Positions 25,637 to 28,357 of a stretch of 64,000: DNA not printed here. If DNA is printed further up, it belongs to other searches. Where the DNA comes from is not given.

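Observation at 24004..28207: Putative haem-c fatty-acid cis/trans isomerase (Cti) in an anaerobe-like genome, paired with a second exported CXXCH protein carrying a TolB-like beta-propeller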

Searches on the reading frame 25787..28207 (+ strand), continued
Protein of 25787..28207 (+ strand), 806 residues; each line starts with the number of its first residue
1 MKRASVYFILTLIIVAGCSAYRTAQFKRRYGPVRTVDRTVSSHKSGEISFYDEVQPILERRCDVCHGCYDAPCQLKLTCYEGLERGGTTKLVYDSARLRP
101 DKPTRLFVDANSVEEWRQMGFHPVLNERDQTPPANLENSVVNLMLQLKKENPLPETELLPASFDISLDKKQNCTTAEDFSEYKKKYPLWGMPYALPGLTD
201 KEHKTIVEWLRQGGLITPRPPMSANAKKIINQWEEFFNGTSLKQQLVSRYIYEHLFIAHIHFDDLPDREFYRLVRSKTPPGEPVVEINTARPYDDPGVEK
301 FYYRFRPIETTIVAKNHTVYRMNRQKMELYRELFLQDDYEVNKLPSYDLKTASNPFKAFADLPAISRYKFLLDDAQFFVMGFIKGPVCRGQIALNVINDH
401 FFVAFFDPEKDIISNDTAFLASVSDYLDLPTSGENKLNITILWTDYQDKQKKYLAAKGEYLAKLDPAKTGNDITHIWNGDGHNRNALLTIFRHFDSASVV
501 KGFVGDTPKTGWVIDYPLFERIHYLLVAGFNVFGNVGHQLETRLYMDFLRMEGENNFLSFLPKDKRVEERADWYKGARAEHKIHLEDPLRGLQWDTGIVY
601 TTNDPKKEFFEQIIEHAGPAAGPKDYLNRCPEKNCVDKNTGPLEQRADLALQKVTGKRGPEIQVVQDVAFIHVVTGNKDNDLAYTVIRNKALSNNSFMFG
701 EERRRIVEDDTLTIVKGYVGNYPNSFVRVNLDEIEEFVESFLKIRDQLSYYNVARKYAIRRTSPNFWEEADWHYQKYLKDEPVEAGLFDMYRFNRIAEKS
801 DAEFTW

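Call 37: find_encoding_contigs(protein=P0190, flank=6000, max_places=1)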
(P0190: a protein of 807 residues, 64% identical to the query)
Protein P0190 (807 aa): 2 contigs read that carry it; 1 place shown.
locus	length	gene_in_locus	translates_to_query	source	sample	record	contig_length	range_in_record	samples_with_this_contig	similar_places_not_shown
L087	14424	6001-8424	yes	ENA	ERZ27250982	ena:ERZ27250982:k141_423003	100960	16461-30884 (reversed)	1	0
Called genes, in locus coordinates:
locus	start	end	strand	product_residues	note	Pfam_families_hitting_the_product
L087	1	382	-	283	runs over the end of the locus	PF00497:SBP_bac_3 (weak)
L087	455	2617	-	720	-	PF09371:Tex_N, PF22706:Tex_central_region, PF16921:Tex_YqgF, PF14635:HHH_7, PF12836:HHH_3, PF17674:HHH_9, PF00575:S1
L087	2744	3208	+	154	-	PF01957:NfeD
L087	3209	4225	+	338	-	PF01145:Band_7, PF16200:Band_7_C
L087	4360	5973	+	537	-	PF07676:PD40 (faint), PF26549:Tricorn_N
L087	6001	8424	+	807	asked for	PF06934:CTI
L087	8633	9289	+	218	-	PF03460:NIR_SIR_ferr, PF01077:NIR_SIR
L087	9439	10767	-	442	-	PF00924:MS_channel_2nd, PF21082:MS_channel_3rd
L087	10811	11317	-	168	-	-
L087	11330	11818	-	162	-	-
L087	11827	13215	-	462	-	PF00656:Peptidase_C14, PF14326:DUF4384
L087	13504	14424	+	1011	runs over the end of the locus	PF12770:CHAT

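Call 38: find_encoding_contigs(protein=P0233, flank=6000, max_places=1)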
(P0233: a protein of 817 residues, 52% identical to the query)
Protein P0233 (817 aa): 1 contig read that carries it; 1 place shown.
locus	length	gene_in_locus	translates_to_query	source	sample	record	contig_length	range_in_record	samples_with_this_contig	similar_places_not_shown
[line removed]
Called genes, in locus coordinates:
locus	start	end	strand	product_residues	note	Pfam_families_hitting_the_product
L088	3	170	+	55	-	?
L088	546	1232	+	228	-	-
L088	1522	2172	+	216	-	-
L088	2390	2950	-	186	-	-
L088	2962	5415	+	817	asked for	PF06934:CTI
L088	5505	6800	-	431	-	PF00709:Adenylsucc_synt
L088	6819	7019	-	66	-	-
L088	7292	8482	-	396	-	PF13393:tRNA-synt_His, PF27460:HisZ_C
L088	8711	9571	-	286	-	PF01145:Band_7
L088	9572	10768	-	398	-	PF12221:HflK_N, PF01145:Band_7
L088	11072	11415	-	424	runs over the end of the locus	PF13167:GTP-bdg_N, PF16360:GTP-bdg_M, PF01926:MMR_HSR1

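Call 46: search_solved_structures(query=window:25787-28207:+, max_evalue=0.01)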
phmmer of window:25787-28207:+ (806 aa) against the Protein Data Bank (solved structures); distinct sequences matched with E-value up to 0.01: 0.

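Call 70: find_encoding_contigs(protein=P0225, flank=5000, max_places=1)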
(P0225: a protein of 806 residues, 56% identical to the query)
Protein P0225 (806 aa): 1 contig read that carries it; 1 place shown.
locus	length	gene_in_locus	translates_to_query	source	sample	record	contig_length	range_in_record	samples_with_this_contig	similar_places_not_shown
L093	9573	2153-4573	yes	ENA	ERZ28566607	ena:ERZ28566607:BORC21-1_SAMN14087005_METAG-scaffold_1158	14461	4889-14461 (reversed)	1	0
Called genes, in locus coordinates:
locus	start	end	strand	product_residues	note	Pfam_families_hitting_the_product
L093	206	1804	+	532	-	PF07676:PD40 (faint), PF26549:Tricorn_N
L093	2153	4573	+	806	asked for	PF06934:CTI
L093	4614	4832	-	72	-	PF13443:HTH_26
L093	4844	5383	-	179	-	PF11188:DUF2975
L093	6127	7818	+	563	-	PF00884:Sulfatase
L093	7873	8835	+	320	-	PF00493:MCM (faint), PF20030:bpMoxR, PF07726:AAA_3, PF07728:AAA_5, PF17863:AAA_lid_2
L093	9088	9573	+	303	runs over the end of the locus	PF01882:DUF58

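Call 71: find_encoding_contigs(protein=P0240, flank=5000, max_places=1)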
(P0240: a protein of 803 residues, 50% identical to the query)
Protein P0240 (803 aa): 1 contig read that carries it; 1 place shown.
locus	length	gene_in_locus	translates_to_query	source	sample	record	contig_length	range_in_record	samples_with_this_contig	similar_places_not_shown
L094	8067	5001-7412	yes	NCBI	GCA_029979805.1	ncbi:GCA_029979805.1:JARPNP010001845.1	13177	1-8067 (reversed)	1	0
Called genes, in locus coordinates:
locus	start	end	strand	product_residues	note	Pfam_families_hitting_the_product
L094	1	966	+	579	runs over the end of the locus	PF00486:Trans_reg_C, PF13181:TPR_8 (faint), PF00515:TPR_1 (faint), PF07719:TPR_2 (faint), PF13428:TPR_14 (faint), PF14559:TPR_19 (weak), PF13414:TPR_11 (weak), PF14559:TPR_19, +3 more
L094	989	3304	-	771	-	PF00072:Response_reg (weak), PF00989:PAS, PF08448:PAS_4 (faint), PF00990:GGDEF, PF00563:EAL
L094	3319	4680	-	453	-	PF08668:HDOD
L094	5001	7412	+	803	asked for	PF06934:CTI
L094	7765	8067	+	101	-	?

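Call 72: find_encoding_contigs(protein=P0216, flank=5000, max_places=1)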
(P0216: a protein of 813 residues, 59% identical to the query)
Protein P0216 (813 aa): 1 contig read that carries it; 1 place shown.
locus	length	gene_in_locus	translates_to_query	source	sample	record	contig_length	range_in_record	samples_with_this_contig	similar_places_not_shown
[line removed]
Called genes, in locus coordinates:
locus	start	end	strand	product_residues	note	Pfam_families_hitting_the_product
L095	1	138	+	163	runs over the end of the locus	PF04290:DctQ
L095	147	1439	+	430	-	PF03600:CitMHS, PF06808:DctM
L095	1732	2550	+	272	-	PF00497:SBP_bac_3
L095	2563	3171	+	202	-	-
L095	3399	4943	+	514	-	PF26550:Tricorn_2nd (faint), PF26549:Tricorn_N, PF07676:PD40 (weak)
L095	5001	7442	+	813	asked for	PF06934:CTI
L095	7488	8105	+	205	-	-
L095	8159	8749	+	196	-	-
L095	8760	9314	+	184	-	-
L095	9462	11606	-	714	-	PF14522:Cytochrome_C7 (faint), PF13646:HEAT_2 (weak), PF13424:TPR_12 (weak), PF13432:TPR_16 (weak), PF00515:TPR_1, PF07719:TPR_2 (weak), PF13181:TPR_8 (weak), PF14559:TPR_19 (weak), +6 more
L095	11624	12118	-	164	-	PF00355:Rieske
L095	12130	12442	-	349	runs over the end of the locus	?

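Call 81: predict_structure(alignment_id=A6)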
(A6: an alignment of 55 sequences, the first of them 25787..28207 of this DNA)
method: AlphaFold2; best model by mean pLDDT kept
length: 806 residues; sequences in the alignment: 55
mean_pLDDT: 83.1   pTM: 0.87
mean pLDDT of the five models: 83.1, 82.4, 78.5, 77.2, 76.0
residues with pLDDT >= 90: 346; 70-90: 329; 50-70: 84; < 50: 47
segments of 3 or more residues with pLDDT < 50: 64-70, 165-168, 190-194, 386-396, 577-584, 795-806
pLDDT, mean of each block of 10 residues (from residue 1): 76 77 85 90 90 88 52 76 85 71 69 87 92 94 86 64 51 81 70 61 94 91 94 96 96 91 93 94 86 81 91 74 95 91 89 91 95 93 59 56 94 89 90 62 82 91 87 95 94 77 90 94 81 76 81 91 91 65 57 90 94 95 88 79 94 88 86 93 93 66 78 91 88 95 87 87 80 92 84 47 36
secondary structure, 60 per line:
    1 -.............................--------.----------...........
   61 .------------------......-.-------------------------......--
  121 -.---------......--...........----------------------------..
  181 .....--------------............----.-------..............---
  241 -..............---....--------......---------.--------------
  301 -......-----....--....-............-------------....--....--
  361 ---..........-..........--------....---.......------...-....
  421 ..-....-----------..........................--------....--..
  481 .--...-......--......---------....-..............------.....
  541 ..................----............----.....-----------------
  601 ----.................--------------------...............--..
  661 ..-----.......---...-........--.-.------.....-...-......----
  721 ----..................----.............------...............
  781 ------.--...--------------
elements in order (helices of 4 or more, strands of 3 or more residues): H2-30 H50-61 H80-85 H113-118 H132-137 H140-150 H179-185 H200-211 H224-237 H242-255 E259-262 E271-276 E302-307 E319-322 H324-335 H349-352 H355-358 H364-373 H375-384 H393-396 E400-406 H417-422 H424-427 H439-464 E488-493 E496-501 E511-514 H516-529 H536-558 H563-573 H579-583 H605-621 H642-656 H659-662 E668-674 E682-689 H701-704 E711-716 E725-730 H731-742 H747-757 H766-780

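Call 83: fold_search(model_id=the predicted structure, library=pdb)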
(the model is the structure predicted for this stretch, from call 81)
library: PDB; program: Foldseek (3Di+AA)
matches with E <= 10: 39; with E <= 0.001: 0
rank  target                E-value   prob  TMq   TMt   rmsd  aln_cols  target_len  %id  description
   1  4nur_A                8.9e-03  0.33  0.08  0.10  18.1       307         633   11  Crystal structure of thermostable alkylsulfatase SdsAP from Pseudomonas sp. S9 (released 2014-12-10)
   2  7tl5_A                3.9e-02  0.20  0.08  0.10  18.5       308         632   11  Crystal structure of putative hydrolase yjcS from Klebsiella pneumoniae. (released 2022-02-02)
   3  2cfu                  4.7e-02  0.20  0.08  0.10  18.1       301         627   11  Crystal structure of SdsA1, an alkylsulfatase from Pseudomonas aeruginosa, in complex with 1-decane-sulfonic-acid. (released 2006-04-26)
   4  2cfz                  8.3e-02  0.18  0.09  0.11  17.1       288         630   10  Crystal structure of SdsA1, an alkylsulfatase from Pseudomonas aeruginosa, in complex with 1-dodecanol (released 2006-04-26)
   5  8af2_B                1.2e-01  0.72  0.08  0.39  13.9       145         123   14  Human Sterol Carrier Protein with unnatural amino acid 2,2'-bipyridine alanine incorporated at position 111 (released 2023-08-16)
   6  2cg2                  1.3e-01  0.16  0.08  0.10  16.4       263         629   10  Crystal structure of SdsA1, an alkylsulfatase from Pseudomonas aeruginosa, in complex with sulfate (released 2006-04-26)
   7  4axh_B                1.4e-01  0.16  0.08  0.10  14.7       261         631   11  Structure and mechanism of the first inverting alkylsulfatase specific for secondary alkylsulfatases (released 2012-12-05)
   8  8af3                  2.8e-01  0.72  0.08  0.42  11.9       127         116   12  Sterol carrier protein Artifical metalloenzyme incorporating Q111C mutation coupled to 2,2'-bipyridine (released 2023-08-16)
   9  1ikt                  3.6e-01  0.60  0.09  0.44  11.8       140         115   12  LIGANDED STEROL CARRIER PROTEIN TYPE 2 (SCP-2) LIKE DOMAIN OF HUMAN MULTIFUNCTIONAL ENZYME TYPE 2 (MFE-2) (released 2001-11-14)
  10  6z1w                  5.3e-01  0.47  0.08  0.41  12.0       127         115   15  Crystal structure of human steroid carrier protein SL (SCP-2L) mutant A100C (released 2021-03-03)
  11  4axh_A                5.8e-01  0.08  0.08  0.10  16.3       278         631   10  Structure and mechanism of the first inverting alkylsulfatase specific for secondary alkylsulfatases (released 2012-12-05)
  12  1c44                  8.1e-01  0.23  0.07  0.35  14.5       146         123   10  STEROL CARRIER PROTEIN 2 (SCP2) FROM RABBIT (released 2000-08-07)
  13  2yhe_B                8.1e-01  0.06  0.07  0.08  16.0       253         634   11  Structure determination of the stereoselective inverting sec- alkylsulfatase Pisa1 from Pseudomonas sp. (released 2012-05-16)
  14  2yhe_A                9.3e-01  0.06  0.07  0.08  16.3       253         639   11  Structure determination of the stereoselective inverting sec- alkylsulfatase Pisa1 from Pseudomonas sp. (released 2012-05-16)
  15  6h6n_A                1.3e+00  0.20  0.09  0.39   5.7       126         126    7  UbiJ-SCP2 Ubiquinone synthesis protein (released 2019-02-13)
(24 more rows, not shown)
